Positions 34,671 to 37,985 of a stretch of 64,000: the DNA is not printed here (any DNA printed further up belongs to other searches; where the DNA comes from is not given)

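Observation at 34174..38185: Low-GC insertion after tRNA-Val carrying a STAND NTPase-TPR protein and a coupled small acidic protein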

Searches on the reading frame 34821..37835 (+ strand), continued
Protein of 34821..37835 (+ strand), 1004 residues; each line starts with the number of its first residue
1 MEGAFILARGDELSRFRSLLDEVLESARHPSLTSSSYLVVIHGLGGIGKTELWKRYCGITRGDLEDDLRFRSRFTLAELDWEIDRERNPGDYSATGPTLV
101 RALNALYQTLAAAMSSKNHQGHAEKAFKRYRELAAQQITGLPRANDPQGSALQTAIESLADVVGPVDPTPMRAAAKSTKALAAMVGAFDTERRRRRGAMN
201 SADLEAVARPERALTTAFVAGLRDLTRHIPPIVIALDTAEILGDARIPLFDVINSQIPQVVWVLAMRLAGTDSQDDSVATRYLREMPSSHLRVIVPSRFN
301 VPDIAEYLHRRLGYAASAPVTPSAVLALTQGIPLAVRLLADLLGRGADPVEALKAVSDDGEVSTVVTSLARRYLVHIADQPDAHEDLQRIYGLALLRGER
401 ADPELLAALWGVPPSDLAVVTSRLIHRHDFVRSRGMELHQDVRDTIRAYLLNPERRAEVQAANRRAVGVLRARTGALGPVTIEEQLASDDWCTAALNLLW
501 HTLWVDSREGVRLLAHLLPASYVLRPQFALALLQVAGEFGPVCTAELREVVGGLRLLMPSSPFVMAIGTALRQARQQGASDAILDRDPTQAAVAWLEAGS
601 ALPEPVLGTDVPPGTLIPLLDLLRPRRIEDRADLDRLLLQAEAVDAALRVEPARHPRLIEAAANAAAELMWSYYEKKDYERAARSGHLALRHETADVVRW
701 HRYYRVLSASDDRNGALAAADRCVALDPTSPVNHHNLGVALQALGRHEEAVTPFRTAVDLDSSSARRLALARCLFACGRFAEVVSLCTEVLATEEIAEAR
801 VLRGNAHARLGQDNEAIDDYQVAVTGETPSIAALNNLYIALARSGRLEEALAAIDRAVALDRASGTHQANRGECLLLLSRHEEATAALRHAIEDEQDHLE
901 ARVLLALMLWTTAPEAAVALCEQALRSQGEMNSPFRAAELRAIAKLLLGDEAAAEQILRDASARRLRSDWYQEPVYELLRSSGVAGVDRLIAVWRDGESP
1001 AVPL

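Call 30: search_protein_families(library=pfam, proteins=[P0006, P0001, P0004, P0037, P0041], max_evalue=10)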
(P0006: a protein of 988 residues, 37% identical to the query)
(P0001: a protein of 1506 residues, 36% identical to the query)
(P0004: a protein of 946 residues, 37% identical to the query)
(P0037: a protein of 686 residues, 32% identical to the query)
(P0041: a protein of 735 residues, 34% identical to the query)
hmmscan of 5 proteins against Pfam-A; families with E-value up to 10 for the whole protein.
P0006 (988 aa): 28 families (the best 25 are shown)
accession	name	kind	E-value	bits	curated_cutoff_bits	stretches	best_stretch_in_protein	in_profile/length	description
PF07719.23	TPR_2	-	2.8e-23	80.5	27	5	777-806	4-33/34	Tetratricopeptide repeat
PF00515.34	TPR_1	-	1.4e-21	75.8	27.8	3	777-806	4-33/34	Tetratricopeptide repeat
PF13414.12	TPR_11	-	1e-16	60.8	26.8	3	786-822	6-42/42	TPR repeat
PF13181.12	TPR_8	-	1.1e-15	56.9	25.7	2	778-806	5-33/34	Tetratricopeptide repeat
PF13428.12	TPR_14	-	8.3e-15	54.3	23.5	3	780-806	7-33/44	Tetratricopeptide repeat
PF13431.12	TPR_17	-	1.6e-13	50.2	24.4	3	762-794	1-33/34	Tetratricopeptide repeat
PF14559.12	TPR_19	-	1.8e-12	47.8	25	4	820-873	3-56/68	Tetratricopeptide repeat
PF13424.12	TPR_12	-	6.3e-12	46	30.1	3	742-804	5-75/77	Tetratricopeptide repeat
PF13432.12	TPR_16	-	1.1e-11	45.4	32.7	3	780-841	3-64/65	Tetratricopeptide repeat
PF13191.12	AAA_16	-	4.4e-07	31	32.6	1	5-230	2-146/167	AAA ATPase domain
PF12895.13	ANAPC3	-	9e-07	29.5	27.2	1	762-800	45-82/82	Anaphase-promoting complex, cyclosome, subunit 3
PF13176.12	TPR_7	-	2.1e-06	27.8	27.9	2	778-805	3-32/36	Tetratricopeptide repeat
PF23914.1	TPR_CcmH_CycH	-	8.9e-06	26.1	42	2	815-886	57-130/158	Cytochrome c-type biogenesis protein H TPR domain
PF13371.12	TPR_9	-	7.5e-05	23.1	35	3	785-840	6-61/73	Tetratricopeptide repeat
PF03704.23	BTAD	-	0.0024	18.7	22.1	2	743-803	65-125/146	Bacterial transcriptional activator domain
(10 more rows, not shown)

P0001 (1506 aa): 31 families (the best 25 are shown)
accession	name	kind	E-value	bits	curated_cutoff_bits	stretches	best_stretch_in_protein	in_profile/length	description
PF07719.23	TPR_2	-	1.3e-89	287.4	27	20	1188-1221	1-34/34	Tetratricopeptide repeat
PF00515.34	TPR_1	-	5.5e-80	260.6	27.8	18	1188-1221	1-34/34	Tetratricopeptide repeat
PF13414.12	TPR_11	-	1.5e-63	210.7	26.8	14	719-760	1-42/42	TPR repeat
PF13181.12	TPR_8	-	1.3e-56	184.4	25.7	12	1193-1221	6-34/34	Tetratricopeptide repeat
PF13432.12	TPR_16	-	4.8e-56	187.1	32.7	12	1058-1120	3-65/65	Tetratricopeptide repeat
PF13428.12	TPR_14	-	2.6e-51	167.1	23.5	19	678-717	1-40/44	Tetratricopeptide repeat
PF13431.12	TPR_17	-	2.9e-38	127.4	24.4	8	1210-1242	1-33/34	Tetratricopeptide repeat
PF14559.12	TPR_19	-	2.2e-35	121.2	25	14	828-885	5-62/68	Tetratricopeptide repeat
PF13371.12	TPR_9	-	1.6e-29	102.1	35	13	1095-1156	4-65/73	Tetratricopeptide repeat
PF13424.12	TPR_12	-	1.1e-28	99.7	30.1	16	1019-1081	4-74/77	Tetratricopeptide repeat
PF23914.1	TPR_CcmH_CycH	-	3.2e-25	89.3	42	7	1132-1221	62-154/158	Cytochrome c-type biogenesis protein H TPR domain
PF03704.23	BTAD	-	2.8e-17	63.9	22.1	9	771-840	53-122/146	Bacterial transcriptional activator domain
PF12569.14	NatA_aux_su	-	1.8e-09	37.6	33.3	4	1231-1317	13-100/515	N-terminal acetyltransferase A, auxiliary subunit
PF17004.11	SRP_TPR_like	-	2.3e-09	37.7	35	2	907-959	7-47/109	Putative TPR-like repeat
PF13429.12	TPR_15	-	2.9e-09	37.2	26.2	6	723-870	124-270/280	Tetratricopeptide repeat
PF13191.12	AAA_16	-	0.0024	18.8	32.6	1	3-230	1-147/167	AAA ATPase domain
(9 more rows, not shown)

P0004 (946 aa): 18 families
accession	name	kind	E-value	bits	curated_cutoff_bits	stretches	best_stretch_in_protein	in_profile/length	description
PF00515.34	TPR_1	-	3.5e-19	68.2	27.8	4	776-807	3-34/34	Tetratricopeptide repeat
PF07719.23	TPR_2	-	8.4e-19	66.5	27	4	709-738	4-33/34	Tetratricopeptide repeat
PF13181.12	TPR_8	-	7.9e-12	44.8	25.7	4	810-837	3-30/34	Tetratricopeptide repeat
PF13414.12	TPR_11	-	3.2e-08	33.5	26.8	2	750-788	4-42/42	TPR repeat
PF13191.12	AAA_16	-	5.4e-08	34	32.6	1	9-241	4-144/167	AAA ATPase domain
PF13431.12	TPR_17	-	6e-08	32.8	24.4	1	797-824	2-29/34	Tetratricopeptide repeat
PF13424.12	TPR_12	-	9.5e-07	29.4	30.1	4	774-837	3-67/77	Tetratricopeptide repeat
PF13428.12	TPR_14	-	4.3e-05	24.2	23.5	2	708-743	3-38/44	Tetratricopeptide repeat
PF13432.12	TPR_16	-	0.00026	21.8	32.7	4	711-773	2-64/65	Tetratricopeptide repeat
PF13371.12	TPR_9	-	0.00088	19.7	35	2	751-812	6-67/73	Tetratricopeptide repeat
PF14559.12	TPR_19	-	0.011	16.5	25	2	694-746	14-65/68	Tetratricopeptide repeat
PF13401.12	AAA_22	-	0.016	15.9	27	1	33-110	4-60/130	AAA domain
PF13374.12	TPR_10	-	0.058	13.9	27.5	2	810-837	4-31/42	Tetratricopeptide repeat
PF25199.1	nSTAND_NTPase5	-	0.13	12.6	34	1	27-54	34-61/145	Novel STAND NTPase 5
PF00931.28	NB-ARC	-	0.22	11.2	23.5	1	34-53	19-37/248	NB-ARC domain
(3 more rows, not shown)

P0037 (686 aa): 6 families
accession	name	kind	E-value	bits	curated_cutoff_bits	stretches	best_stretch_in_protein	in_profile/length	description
PF13191.12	AAA_16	-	1.5e-08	35.8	32.6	2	4-57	2-51/167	AAA ATPase domain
PF25199.1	nSTAND_NTPase5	-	0.0025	18.1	34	1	17-50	28-61/145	Novel STAND NTPase 5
PF00931.28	NB-ARC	-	0.011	15.4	23.5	1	28-48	16-36/248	NB-ARC domain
PF13401.12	AAA_22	-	0.02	15.6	27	1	30-54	5-29/130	AAA domain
PF13481.12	AAA_25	-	0.021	14.9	27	0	29-62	32-65/195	AAA domain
PF09818.15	ABC_ATPase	-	0.11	11.9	23.2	1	23-71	74-118/283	P-loop domain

P0041 (735 aa): 6 families
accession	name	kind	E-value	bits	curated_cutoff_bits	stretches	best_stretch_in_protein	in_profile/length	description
PF11154.13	DUF2934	-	4e-07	30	22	1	659-685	5-31/37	Protein of unknown function (DUF2934)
PF13191.12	AAA_16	-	8.4e-06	26.8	32.6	1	14-239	21-140/167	AAA ATPase domain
PF13481.12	AAA_25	-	0.00023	21.3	27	1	16-76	32-94/195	AAA domain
PF11838.14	ERAP1_C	-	0.047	13.6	38.2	1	476-571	79-174/318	ERAP1-like C-terminal domain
PF13401.12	AAA_22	-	0.072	13.8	27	1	18-101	6-63/130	AAA domain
PF01443.25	Viral_helicase1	-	0.14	12.4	21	1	21-37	2-18/228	Viral superfamily 1 RNA helicase core domain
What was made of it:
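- On Pfam AAA_16 (PF13191): Homologue P0037 scores 35.8 and P0004 scores 34.0, while P0006 at 31.0 is just below (call 30).
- P0037 scores 35.8 bits and P0004 34.0 bits against a cut-off of 32.6 (call 30).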

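Call 43: find_encoding_contigs(protein=P0003, flank=5000, max_places=2)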
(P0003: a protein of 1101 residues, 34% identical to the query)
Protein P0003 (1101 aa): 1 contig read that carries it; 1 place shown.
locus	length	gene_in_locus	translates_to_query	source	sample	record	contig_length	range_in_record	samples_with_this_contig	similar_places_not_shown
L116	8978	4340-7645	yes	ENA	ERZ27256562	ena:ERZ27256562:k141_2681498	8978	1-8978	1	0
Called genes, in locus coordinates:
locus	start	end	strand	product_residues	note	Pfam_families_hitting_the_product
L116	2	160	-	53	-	?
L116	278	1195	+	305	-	PF00126:HTH_1, PF03466:LysR_substrate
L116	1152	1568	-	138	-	PF07366:SnoaL, PF12680:SnoaL_2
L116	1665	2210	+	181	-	PF01047:MarR, PF12802:MarR_2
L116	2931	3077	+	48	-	-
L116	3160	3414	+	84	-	-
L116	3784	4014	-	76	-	-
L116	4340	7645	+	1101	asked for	PF13432:TPR_16 (weak), PF00515:TPR_1 (weak), PF07719:TPR_2, PF13414:TPR_11, PF13432:TPR_16, PF13414:TPR_11, PF13432:TPR_16, PF13414:TPR_11, +19 more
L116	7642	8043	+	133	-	PF18908:DUF5663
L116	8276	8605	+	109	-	-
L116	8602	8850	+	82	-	PF00589:Phage_integrase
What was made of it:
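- An integrase fragment lies beside the pair in L116 (call 43).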

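Call 44: find_encoding_contigs(protein=P0004, flank=5000, max_places=2)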
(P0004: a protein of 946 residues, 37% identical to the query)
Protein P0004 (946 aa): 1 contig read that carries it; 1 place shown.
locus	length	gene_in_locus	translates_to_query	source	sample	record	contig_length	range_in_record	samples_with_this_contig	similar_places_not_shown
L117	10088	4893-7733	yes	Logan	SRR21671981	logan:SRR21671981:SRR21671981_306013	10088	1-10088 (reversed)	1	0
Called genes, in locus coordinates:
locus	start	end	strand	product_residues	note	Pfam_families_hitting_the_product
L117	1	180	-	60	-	?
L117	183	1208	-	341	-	PF02126:PTE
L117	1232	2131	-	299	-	PF00701:DHDPS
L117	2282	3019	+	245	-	PF00392:GntR, PF01325:Fe_dep_repress (weak), PF07729:FCD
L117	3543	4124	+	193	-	PF00772:DnaB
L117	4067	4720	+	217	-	PF00772:DnaB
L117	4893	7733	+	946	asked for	PF13191:AAA_16 (weak), PF00515:TPR_1 (faint), PF07719:TPR_2 (faint), PF13181:TPR_8 (faint), PF13424:TPR_12 (faint), PF13431:TPR_17 (faint), PF13414:TPR_11 (faint)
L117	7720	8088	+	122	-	PF18908:DUF5663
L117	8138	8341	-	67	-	-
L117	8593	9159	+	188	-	-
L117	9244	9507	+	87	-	-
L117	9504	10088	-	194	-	?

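Call 45: find_encoding_contigs(protein=P0005, flank=5000, max_places=2)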
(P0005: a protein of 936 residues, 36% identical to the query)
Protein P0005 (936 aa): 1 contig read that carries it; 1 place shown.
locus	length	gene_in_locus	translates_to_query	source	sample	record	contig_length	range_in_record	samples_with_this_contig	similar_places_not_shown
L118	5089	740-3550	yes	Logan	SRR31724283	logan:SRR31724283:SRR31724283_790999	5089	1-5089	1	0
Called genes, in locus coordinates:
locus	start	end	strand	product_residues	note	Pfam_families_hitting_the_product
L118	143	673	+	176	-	-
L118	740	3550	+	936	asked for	PF13428:TPR_14 (faint), PF13432:TPR_16 (faint), PF14559:TPR_19 (faint), PF13414:TPR_11 (faint), PF13424:TPR_12 (faint), PF07719:TPR_2 (faint), PF13181:TPR_8 (faint), PF13431:TPR_17 (faint), +1 more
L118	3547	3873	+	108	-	PF18908:DUF5663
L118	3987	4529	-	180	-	PF00903:Glyoxalase (faint)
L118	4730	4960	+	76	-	-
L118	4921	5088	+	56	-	?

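Call 74: search_protein_families(library=phrogs, proteins=[window:34821-37835:+], max_evalue=0.01)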
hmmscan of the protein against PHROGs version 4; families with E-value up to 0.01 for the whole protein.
window:34821-37835:+ (1004 aa): 1 family
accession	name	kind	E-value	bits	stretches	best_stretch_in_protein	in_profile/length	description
phrog_7590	-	unknown function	0.00026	21.8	0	843-954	67-176/234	-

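Call 82: search_protein_families(library=padloc, proteins=[L117:8593-9159:+, L118:143-673:+, L116:8276-8605:+], max_evalue=0.01)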
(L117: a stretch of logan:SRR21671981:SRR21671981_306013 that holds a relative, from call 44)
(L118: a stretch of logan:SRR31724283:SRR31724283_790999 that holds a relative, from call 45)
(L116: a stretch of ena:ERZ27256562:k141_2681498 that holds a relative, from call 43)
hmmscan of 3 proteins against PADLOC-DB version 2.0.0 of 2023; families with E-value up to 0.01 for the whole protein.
L117:8593-9159:+ (188 aa): 0 families

L118:143-673:+ (176 aa): 0 families

L116:8276-8605:+ (109 aa): 0 families
